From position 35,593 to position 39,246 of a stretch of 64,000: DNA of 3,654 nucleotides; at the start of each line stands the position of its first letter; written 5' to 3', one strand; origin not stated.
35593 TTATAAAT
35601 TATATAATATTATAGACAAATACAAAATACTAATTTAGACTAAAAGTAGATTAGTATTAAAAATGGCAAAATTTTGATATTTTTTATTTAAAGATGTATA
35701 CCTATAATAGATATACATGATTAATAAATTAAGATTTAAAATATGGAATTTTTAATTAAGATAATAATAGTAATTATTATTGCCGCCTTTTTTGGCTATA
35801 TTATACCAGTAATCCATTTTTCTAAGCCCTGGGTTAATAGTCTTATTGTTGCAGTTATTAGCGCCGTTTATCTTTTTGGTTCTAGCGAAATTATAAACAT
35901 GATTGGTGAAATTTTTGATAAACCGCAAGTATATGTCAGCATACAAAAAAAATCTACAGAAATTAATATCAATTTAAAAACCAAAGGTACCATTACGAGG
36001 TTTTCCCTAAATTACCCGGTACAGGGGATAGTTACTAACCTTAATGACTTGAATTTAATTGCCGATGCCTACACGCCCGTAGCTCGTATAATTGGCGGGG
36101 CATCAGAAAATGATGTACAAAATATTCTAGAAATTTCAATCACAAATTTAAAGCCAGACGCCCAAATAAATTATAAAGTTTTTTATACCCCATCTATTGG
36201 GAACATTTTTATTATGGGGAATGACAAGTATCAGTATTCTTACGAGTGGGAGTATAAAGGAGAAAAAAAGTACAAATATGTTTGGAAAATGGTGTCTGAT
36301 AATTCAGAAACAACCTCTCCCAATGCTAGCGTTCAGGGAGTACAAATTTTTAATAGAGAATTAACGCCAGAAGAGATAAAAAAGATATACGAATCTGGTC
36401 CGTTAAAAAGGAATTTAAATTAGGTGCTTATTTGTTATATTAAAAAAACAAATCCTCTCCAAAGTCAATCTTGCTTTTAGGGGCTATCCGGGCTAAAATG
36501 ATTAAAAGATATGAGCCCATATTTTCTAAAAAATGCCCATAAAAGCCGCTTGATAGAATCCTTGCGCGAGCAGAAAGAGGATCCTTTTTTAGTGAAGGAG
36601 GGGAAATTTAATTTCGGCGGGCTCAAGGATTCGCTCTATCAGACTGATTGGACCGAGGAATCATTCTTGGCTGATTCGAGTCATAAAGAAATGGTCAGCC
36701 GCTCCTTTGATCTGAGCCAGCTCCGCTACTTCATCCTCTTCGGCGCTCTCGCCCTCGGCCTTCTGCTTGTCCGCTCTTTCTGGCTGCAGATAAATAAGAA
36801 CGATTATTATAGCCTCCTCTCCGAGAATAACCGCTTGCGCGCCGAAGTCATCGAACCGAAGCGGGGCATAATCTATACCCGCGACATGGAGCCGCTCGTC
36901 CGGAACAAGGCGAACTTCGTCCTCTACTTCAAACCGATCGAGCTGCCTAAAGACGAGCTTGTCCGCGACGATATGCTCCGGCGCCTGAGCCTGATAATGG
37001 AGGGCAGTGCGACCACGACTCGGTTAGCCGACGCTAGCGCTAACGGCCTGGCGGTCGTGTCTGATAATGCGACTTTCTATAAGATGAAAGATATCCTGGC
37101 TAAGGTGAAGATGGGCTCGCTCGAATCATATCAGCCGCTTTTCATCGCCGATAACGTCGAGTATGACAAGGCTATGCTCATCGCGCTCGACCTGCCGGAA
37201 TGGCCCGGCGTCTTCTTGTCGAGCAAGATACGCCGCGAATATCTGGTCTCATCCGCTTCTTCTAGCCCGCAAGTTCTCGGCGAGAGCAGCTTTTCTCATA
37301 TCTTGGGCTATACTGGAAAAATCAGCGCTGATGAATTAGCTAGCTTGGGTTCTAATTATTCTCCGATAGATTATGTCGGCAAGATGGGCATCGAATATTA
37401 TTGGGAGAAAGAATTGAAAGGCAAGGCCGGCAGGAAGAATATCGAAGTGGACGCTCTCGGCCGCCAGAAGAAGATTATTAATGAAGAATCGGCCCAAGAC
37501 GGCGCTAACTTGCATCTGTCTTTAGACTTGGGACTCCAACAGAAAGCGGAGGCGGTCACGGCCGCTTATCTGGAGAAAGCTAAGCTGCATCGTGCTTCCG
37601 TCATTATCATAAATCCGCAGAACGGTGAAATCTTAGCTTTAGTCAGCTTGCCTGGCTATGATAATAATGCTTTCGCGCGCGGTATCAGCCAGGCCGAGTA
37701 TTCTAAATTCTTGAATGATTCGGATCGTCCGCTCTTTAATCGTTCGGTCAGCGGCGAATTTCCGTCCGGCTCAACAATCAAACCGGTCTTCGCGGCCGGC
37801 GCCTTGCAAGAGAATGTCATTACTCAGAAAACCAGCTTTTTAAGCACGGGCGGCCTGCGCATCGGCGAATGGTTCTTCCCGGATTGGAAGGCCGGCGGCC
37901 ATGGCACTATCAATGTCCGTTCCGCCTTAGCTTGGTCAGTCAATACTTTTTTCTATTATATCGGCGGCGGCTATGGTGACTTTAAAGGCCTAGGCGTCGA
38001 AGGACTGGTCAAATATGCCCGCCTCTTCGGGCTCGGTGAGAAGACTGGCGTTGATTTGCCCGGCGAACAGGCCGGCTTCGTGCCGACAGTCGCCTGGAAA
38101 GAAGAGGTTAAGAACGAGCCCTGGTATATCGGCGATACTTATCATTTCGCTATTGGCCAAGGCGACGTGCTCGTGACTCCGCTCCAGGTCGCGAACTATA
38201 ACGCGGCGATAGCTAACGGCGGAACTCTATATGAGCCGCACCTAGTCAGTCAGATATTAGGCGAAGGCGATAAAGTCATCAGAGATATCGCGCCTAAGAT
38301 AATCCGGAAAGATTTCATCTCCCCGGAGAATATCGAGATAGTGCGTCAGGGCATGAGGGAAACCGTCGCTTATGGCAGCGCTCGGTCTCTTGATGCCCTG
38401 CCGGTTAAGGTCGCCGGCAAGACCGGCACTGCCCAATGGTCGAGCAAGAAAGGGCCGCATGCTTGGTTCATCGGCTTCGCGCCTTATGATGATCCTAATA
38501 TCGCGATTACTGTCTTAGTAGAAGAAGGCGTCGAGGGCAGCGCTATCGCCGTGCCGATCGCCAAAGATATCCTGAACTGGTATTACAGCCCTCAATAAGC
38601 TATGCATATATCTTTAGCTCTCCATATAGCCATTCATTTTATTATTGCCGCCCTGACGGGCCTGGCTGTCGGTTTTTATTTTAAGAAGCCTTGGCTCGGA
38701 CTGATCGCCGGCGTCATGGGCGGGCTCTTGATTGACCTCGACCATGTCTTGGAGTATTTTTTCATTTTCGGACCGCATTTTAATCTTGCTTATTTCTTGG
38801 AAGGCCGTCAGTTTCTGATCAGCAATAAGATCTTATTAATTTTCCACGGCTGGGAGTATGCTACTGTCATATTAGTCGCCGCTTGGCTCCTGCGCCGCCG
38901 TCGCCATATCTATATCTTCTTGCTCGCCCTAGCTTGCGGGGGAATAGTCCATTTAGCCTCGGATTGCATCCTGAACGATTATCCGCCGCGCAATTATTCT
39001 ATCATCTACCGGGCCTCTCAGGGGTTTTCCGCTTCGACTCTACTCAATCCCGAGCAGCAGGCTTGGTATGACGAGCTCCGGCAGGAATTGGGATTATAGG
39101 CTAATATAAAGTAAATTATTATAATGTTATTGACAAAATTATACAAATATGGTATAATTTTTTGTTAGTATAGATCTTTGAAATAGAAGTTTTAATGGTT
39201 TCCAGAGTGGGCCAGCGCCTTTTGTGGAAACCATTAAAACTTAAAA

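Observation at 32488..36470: AT-rich accessory island between mgtA and PBP2 carrying an OLD-family nuclease and two orphan genes (candidate defence locus)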

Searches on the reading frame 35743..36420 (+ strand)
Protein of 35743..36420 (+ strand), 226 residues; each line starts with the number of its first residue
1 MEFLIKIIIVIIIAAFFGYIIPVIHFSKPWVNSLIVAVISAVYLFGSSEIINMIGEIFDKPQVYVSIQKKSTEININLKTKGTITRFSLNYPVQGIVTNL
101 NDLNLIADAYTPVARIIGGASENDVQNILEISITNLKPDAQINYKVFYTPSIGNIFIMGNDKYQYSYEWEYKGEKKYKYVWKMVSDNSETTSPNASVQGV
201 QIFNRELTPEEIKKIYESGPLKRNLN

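Call 5: search_protein_families(library=pfam, proteins=[window:35743-36420:+], max_evalue=0.1)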
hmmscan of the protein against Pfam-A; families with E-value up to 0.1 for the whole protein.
window:35743-36420:+ (226 aa): 0 families

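Call 6: search_protein_families(library=padloc, proteins=[window:35743-36420:+], max_evalue=0.1)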
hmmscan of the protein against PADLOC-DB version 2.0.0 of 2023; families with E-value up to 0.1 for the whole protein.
window:35743-36420:+ (226 aa): 0 families

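Call 7: search_protein_families(library=ncbifam, proteins=[window:35743-36420:+], max_evalue=1)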
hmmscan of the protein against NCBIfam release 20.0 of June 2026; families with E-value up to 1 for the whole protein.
window:35743-36420:+ (226 aa): 1 family
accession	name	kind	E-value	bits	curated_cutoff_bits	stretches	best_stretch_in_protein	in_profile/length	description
NF053630.1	TSR3Vulc0418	equivalog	0.068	13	300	1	24-70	102-148/185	16S rRNA aminocarboxypropyltransferase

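Call 8: search_protein_families(library=phrogs, proteins=[window:35743-36420:+], max_evalue=1)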
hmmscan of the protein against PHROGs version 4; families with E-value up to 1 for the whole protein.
window:35743-36420:+ (226 aa): 5 families
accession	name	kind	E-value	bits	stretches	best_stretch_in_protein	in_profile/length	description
phrog_23545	-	head and packaging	0.036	14.4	1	71-145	49-122/344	virion structural protein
phrog_19286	-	unknown function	0.097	13.7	1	204-218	3-17/52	-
phrog_14947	-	unknown function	0.15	13.9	0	182-218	12-48/91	-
phrog_785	-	lysis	0.16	12.7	1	4-59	44-98/107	holin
phrog_12234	-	unknown function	0.51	11.5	0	12-40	37-65/91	-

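Call 15: find_homologous_proteins(query=window:35743-36420:+, max_evalue=0.01)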
Query window:35743-36420:+ (226 aa): 1 proteins with E <= 0.01 among 276 candidates.
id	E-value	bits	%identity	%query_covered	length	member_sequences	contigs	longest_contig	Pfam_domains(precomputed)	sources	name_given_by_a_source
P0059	8.9e-142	488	100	100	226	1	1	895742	-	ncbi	-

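Call 27: search_protein_representatives(protein=window:35743-36420:+)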
Query: 226 residues. Proteins with E-value up to 0.001 (for the whole library): 95; up to 1e-10: 47; up to 1e-30: 11. The best 95 are listed.
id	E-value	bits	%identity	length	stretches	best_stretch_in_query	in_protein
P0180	8.1e-58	211.6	49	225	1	5-221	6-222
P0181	7.6e-50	185.5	43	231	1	4-221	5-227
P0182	1.4e-45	171.5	41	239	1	32-224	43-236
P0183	4.0e-42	160.3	36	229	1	4-225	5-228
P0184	4.6e-42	160.1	38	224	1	30-219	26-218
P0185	5.1e-34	133.8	47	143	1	86-223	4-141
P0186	1.2e-32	129.3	33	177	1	54-225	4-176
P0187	1.6e-32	128.9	35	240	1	31-225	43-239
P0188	1.5e-31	125.7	34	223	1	14-223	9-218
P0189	2.2e-31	125.2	38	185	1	45-224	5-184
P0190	6.8e-31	123.6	39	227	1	47-224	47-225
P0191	1.6e-30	122.4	38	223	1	60-224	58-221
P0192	6.5e-28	113.8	36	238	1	30-225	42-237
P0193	8.4e-28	113.5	32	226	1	29-221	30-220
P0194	2.5e-25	105.4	37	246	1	58-224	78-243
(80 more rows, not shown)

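Call 29: find_encoding_contigs(protein=P0180, flank=8000, max_places=4)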
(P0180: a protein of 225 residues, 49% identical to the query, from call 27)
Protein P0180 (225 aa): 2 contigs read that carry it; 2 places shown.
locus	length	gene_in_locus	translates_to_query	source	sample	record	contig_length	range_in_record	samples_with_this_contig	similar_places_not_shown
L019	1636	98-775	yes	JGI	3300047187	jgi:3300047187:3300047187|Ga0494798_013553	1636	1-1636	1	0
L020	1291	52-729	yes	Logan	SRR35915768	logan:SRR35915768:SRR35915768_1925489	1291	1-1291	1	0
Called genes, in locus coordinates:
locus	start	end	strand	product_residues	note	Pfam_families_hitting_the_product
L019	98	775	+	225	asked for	-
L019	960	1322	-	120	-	-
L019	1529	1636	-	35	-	?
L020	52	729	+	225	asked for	-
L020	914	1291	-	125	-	?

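Call 30: search_protein_families(library=pfam, alignment_id=A2, max_evalue=0.1)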
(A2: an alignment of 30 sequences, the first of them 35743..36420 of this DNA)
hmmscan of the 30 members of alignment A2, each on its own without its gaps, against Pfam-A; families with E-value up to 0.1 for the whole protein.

A. member 1, window:35743-36420:+ (226 aa): 0 families

B. families by the number of members that match (of 30 scanned): 18 families
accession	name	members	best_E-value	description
PF21684.2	PipB2_N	1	0.00049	Secreted effector protein PipB2, N-terminal domain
PF16729.10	DUF5067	1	0.0038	Domain of unknown function (DUF5067)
PF15957.10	Comm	1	0.0066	Commissureless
PF24966.2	Ig_TR130_2nd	1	0.011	TR130 second Ig-like domain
PF02973.23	Sialidase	1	0.015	Sialidase, N-terminal domain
PF00916.26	Sulfate_transp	1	0.017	Sulfate permease family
PF10899.13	AbiGi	1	0.028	Putative abortive phage resistance protein AbiGi, antitoxin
PF23602.1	CS_DNAAF11_C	1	0.029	Dynein axonemal assembly factor 11-like, CS domain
PF25592.1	DUF7937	1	0.031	Domain of unknown function (DUF7937)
PF16357.10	PepSY_TM_like_2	1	0.041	Putative PepSY_TM-like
PF06664.17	WLS-like_TM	1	0.05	Wntless-like, transmembrane domain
PF20130.4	DUF6520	1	0.05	Family of unknown function (DUF6520)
PF06592.18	DUF1138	1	0.06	Protein of unknown function (DUF1138)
PF06271.18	RDD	1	0.079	RDD family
PF06687.17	SUR7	1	0.081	SUR7/PalI family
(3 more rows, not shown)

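Call 34: find_related_loci(query=A3, collection=metagenome_contigs, flank=8000)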
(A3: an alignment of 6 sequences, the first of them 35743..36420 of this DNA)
Query A3 (226 aa) in metagenome_contigs; peptide patterns used: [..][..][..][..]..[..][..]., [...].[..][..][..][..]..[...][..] (x = any residue, [..] = any of these).
600 stretches matched a pattern (row limit reached: there are more); 1 encode a relative of the query (tblastn E <= 1e-3); 1 distinct loci.
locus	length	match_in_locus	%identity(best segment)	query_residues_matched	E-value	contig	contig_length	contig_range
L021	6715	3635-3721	52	197-225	5e-7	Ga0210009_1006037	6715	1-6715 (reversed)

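Call 35: list_cluster_members(proteins=[P0181, P0182, P0183, P0184, P0187, P0188, P0190, P0191, P0192, P0193])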
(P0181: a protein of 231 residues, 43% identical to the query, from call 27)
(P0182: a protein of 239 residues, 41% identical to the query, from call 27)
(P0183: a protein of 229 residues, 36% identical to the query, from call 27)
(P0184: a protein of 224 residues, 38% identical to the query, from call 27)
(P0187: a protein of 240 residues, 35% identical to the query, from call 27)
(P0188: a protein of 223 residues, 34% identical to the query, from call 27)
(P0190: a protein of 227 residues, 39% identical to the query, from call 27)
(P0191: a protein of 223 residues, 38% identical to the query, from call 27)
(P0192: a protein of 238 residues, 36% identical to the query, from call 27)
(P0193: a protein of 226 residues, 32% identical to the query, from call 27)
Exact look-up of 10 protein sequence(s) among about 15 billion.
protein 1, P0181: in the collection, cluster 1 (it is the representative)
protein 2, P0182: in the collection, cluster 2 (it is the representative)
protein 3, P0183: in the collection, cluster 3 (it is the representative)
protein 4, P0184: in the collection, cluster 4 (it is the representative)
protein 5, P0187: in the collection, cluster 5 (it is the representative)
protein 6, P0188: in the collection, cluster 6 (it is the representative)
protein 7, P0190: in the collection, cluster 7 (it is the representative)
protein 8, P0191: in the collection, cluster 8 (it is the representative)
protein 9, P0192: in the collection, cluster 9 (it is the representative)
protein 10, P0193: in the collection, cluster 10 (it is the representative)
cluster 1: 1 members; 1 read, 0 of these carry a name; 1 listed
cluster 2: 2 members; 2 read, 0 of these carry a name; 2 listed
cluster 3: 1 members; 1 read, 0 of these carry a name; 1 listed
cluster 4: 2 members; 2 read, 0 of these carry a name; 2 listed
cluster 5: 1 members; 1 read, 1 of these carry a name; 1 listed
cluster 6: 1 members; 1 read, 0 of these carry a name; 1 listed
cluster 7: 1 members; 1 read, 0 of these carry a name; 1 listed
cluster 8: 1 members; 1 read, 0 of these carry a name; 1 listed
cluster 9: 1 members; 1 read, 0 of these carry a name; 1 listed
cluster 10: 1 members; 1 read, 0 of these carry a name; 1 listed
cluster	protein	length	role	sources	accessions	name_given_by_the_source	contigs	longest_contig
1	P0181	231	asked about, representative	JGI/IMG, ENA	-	-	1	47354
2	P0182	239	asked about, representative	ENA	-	-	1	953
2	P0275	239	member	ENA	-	-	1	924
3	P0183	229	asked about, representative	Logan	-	-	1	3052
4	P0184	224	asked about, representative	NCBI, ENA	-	-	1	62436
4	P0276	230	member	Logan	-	-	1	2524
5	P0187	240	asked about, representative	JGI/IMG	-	hypothetical protein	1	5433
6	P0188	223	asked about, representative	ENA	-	-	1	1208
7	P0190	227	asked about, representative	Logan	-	-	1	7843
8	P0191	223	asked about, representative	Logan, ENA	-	-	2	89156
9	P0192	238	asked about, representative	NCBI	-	-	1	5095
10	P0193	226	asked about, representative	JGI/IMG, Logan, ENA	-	-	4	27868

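Call 36: find_encoding_contigs(protein=P0181, flank=8000, max_places=2)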
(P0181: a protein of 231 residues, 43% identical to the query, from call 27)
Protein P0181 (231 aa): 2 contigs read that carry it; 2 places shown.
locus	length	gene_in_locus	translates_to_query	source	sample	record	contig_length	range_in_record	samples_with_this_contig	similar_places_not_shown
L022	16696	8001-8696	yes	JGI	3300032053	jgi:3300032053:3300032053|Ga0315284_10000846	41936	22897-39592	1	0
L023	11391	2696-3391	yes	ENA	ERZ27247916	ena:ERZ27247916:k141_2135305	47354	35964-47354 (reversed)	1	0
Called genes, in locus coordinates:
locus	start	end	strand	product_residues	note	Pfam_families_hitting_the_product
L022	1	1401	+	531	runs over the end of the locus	PF00512:HisKA, PF02518:HATPase_c, PF13581:HATPase_c_2 (weak)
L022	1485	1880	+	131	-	PF00072:Response_reg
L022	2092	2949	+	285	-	-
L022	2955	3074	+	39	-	-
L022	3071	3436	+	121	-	PF00072:Response_reg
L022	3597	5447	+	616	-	-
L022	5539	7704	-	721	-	PF17191:RecG_wedge, PF01336:tRNA_anti-codon (weak), PF00270:DEAD, PF04851:ResIII, PF22590:Cas3-like_C_2 (faint), PF00271:Helicase_C, PF19833:RecG_dom3_C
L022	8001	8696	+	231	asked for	-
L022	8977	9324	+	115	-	PF11645:PDDEXK_5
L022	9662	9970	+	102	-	PF02482:Ribosomal_S30AE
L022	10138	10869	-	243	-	PF18912:DZR_2 (weak), PF00156:Pribosyltran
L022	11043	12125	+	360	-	PF06723:MreB_Mbl (faint), PF11104:PilM_2, PF14450:FtsA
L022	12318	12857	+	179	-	-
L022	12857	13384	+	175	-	PF04350:PilO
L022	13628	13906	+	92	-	-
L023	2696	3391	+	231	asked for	-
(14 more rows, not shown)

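Call 37: find_encoding_contigs(protein=P0184, flank=8000, max_places=2)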
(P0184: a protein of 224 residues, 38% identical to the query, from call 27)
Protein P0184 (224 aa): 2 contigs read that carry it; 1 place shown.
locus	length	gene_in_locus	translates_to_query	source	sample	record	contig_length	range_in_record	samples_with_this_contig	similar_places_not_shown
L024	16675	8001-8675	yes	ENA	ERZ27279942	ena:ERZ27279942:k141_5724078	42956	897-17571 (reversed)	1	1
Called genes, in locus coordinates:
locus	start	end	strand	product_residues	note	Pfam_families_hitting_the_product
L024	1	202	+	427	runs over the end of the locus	PF01225:Mur_ligase, PF08245:Mur_ligase_M, PF02875:Mur_ligase_C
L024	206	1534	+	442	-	PF21799:MurD-like_N (weak), PF08245:Mur_ligase_M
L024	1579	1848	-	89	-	-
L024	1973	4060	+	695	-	PF02518:HATPase_c, PF00204:DNA_gyraseB, PF01751:Toprim, PF00986:DNA_gyraseB_C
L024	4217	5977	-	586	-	PF07973:tRNA_SAD, PF00587:tRNA-synt_2b, PF03129:HGTP_anticodon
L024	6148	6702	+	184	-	PF04011:LemA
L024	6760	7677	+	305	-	PF01435:Peptidase_M48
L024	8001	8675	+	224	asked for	-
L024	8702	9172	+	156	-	PF00588:SpoU_methylase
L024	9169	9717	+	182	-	PF03352:Adenine_glyco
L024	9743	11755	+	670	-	PF01432:Peptidase_M3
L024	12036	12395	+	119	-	-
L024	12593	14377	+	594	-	PF00009:GTP_EFTU, PF01926:MMR_HSR1, PF22042:EF-G_D2, PF03144:GTP_EFTU_D2, PF00679:EFG_C, PF21018:BipA_C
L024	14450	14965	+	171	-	PF02643:DUF192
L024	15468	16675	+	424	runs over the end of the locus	PF03023:MurJ, PF01554:MatE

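Call 38: find_encoding_contigs(protein=P0191, flank=8000, max_places=2)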
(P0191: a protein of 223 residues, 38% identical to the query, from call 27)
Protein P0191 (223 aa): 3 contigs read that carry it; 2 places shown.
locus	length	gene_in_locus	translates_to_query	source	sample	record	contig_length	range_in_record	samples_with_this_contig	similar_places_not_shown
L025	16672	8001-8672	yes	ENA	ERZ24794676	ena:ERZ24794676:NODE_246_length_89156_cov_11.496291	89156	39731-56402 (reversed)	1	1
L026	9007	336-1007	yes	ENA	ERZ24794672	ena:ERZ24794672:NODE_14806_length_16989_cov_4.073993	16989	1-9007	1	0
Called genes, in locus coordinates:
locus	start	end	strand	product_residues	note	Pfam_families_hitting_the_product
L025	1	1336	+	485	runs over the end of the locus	PF00890:FAD_binding_2 (weak), PF00996:GDI (faint), PF01134:GIDA (faint), PF01266:DAO, PF01946:Thi4 (weak), PF12831:FAD_oxidored (weak), PF13450:NAD_binding_8, PF01593:Amino_oxidase, +1 more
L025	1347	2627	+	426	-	PF00890:FAD_binding_2 (weak), PF01266:DAO (faint), PF03486:HI0933_like (faint), PF07992:Pyr_redox_2 (faint), PF00732:GMC_oxred_N, PF05199:GMC_oxred_C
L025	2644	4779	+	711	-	PF16927:HisKA_7TM, PF13185:GAF_2, PF13492:GAF_3 (weak), PF14501:HATPase_c_5 (faint), PF02518:HATPase_c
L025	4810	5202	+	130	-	PF00072:Response_reg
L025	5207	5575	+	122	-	PF00072:Response_reg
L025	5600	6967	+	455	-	PF13487:HD_5, PF01966:HD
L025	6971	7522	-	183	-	PF12844:HTH_19 (weak), PF13443:HTH_26 (weak), PF01381:HTH_3 (weak), PF07883:Cupin_2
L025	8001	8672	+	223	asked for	-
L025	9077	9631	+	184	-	-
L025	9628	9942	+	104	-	-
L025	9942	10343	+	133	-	PF02556:SecB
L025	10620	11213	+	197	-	PF04011:LemA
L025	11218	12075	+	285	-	PF04536:TPM_phosphatase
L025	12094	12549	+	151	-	PF04536:TPM_phosphatase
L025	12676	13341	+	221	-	PF11769:DUF3313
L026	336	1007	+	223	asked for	-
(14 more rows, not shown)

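Call 73: predict_structure(alignment_id=A2)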
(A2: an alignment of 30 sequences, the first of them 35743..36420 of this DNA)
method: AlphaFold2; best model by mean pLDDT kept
length: 226 residues; sequences in the alignment: 30
mean_pLDDT: 92.4   pTM: 0.84
mean pLDDT of the five models: 92.4, 92.2, 91.7, 91.5, 91.5
residues with pLDDT >= 90: 160; 70-90: 65; 50-70: 1; < 50: 0
segments of 3 or more residues with pLDDT < 50: none
pLDDT, mean of each block of 10 residues (from residue 1): 88 89 88 90 90 94 97 97 98 95 93 90 87 97 97 84 97 97 97 88 90 91 87
secondary structure, 60 per line:
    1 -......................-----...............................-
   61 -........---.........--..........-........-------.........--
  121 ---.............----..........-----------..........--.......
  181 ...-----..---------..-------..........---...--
elements in order: H2-23 H29-59 E62-69 E73-81 E84-93 E95-102 E110-118 E124-136 E141-150 E162-171 E174-183 H209-218 E222-224

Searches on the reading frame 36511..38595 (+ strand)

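Call 5: search_protein_families(library=pfam, proteins=[window:36511-38595:+], max_evalue=0.1)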
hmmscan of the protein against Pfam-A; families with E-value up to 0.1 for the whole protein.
window:36511-38595:+ (695 aa): 3 families
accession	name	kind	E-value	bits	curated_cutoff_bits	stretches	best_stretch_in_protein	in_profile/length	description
PF00905.27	Transpeptidase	-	9.9e-66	222.4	22.1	1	363-688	2-298/299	Penicillin binding protein transpeptidase domain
PF03717.20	PBP_dimer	-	1.9e-30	107.1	24.4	1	114-320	2-176/180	Penicillin-binding Protein dimerisation domain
PF16753.10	Tipalpha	-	0.072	13.4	26.6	0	364-393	97-126/151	TNF-alpha-Inducing protein of Helicobacter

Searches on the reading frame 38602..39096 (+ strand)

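Call 5: search_protein_families(library=pfam, proteins=[window:38602-39096:+], max_evalue=0.1)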
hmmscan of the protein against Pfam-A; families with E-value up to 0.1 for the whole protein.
window:38602-39096:+ (165 aa): 2 families
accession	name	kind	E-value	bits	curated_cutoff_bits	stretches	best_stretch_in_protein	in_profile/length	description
PF04307.19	YdjM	-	9.4e-05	22.4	29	1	11-124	5-109/176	YdjM inner membrane protein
PF19617.4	DUF6122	-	0.0011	19.9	27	1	6-52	5-48/102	Family of unknown function (DUF6122)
